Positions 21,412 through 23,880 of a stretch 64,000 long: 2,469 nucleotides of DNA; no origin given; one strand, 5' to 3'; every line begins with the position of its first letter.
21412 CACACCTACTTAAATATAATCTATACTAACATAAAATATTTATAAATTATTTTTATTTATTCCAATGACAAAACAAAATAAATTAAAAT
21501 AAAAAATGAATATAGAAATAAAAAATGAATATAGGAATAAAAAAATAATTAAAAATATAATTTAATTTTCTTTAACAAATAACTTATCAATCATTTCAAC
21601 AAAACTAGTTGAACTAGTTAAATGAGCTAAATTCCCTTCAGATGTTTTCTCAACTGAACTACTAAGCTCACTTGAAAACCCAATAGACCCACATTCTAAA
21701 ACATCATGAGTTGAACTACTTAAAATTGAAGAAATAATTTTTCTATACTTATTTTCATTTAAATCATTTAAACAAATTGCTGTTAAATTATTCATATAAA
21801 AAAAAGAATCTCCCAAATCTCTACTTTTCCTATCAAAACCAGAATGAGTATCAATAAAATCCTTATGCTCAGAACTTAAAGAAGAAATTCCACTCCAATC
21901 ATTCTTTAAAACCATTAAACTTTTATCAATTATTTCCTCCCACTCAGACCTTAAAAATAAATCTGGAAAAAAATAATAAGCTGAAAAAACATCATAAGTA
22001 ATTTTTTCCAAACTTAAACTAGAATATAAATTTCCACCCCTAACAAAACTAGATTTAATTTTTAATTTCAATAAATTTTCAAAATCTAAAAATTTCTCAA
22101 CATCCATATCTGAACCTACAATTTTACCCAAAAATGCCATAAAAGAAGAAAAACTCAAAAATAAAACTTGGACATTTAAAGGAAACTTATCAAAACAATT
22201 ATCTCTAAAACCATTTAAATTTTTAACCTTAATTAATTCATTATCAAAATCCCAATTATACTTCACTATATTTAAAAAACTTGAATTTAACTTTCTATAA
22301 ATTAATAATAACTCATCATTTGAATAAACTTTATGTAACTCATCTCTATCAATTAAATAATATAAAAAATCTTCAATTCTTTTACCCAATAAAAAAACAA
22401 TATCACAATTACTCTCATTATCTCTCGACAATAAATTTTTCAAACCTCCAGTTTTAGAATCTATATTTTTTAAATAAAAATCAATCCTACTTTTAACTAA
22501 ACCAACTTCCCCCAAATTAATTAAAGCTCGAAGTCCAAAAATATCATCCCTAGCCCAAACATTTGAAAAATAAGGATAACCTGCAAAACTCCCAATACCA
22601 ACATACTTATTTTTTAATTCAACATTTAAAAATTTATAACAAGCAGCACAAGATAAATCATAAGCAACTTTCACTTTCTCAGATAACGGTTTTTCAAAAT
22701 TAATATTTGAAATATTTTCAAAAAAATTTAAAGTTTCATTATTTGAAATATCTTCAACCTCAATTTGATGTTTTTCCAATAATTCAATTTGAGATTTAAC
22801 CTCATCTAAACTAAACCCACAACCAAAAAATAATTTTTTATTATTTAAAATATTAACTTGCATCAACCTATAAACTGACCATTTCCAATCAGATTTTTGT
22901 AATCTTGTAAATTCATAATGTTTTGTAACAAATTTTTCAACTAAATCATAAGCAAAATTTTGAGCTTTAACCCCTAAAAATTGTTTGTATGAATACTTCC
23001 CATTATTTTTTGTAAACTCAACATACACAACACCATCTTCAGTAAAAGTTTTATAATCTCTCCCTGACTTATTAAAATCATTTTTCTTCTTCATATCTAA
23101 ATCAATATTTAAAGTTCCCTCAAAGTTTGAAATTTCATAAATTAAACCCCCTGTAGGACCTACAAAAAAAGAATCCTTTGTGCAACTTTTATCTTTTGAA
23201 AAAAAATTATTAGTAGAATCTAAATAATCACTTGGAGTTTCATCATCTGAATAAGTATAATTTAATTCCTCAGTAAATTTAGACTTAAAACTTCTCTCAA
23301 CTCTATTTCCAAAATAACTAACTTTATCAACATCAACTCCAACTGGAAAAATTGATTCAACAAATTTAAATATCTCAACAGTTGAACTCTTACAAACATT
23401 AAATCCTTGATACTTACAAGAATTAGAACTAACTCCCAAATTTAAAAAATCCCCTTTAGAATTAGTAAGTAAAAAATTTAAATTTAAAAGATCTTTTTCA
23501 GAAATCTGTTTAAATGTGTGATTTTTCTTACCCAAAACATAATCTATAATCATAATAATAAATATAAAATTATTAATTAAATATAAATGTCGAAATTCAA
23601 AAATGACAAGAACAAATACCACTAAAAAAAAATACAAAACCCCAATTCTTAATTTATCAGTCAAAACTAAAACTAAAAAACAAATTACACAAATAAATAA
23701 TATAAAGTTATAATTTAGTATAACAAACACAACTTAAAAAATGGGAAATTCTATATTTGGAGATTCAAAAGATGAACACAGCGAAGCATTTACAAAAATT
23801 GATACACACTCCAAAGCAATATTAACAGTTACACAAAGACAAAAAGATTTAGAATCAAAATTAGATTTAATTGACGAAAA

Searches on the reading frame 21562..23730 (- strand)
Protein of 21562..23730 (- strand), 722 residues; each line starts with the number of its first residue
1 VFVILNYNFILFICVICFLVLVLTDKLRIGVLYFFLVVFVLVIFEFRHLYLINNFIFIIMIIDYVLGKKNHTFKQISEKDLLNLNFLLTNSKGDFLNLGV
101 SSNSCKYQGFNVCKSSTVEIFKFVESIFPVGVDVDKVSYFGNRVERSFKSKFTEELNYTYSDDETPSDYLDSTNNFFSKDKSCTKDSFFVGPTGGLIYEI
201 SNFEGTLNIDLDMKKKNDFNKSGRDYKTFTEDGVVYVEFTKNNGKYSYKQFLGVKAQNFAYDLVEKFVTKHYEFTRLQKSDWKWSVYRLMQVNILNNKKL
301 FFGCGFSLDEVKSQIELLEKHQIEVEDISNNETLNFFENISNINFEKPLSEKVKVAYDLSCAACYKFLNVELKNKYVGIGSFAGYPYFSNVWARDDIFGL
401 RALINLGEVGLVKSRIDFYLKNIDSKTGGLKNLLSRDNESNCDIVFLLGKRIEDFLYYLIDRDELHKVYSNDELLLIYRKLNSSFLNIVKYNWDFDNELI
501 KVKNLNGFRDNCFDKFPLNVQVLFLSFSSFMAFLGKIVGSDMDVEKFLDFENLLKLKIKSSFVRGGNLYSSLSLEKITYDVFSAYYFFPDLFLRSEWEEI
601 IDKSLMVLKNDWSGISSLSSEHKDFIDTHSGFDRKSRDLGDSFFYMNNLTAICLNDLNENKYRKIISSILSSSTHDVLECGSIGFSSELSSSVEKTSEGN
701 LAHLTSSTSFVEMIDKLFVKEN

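Call 9: search_protein_families(library=pfam, proteins=[window:21562-23730:-], max_evalue=0.01)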
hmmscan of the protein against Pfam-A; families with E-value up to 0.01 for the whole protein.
window:21562-23730:- (722 aa): 0 families

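Call 67: search_solved_structures(query=window:21562-23730:-, max_evalue=1)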
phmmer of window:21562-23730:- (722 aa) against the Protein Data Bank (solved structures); distinct sequences matched with E-value up to 1: 0.

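Call 81: search_protein_families(library=ncbifam, proteins=[window:21562-23553:-], max_evalue=0.01)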
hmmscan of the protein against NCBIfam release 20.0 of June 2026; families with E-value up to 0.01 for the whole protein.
window:21562-23553:- (663 aa): 0 families
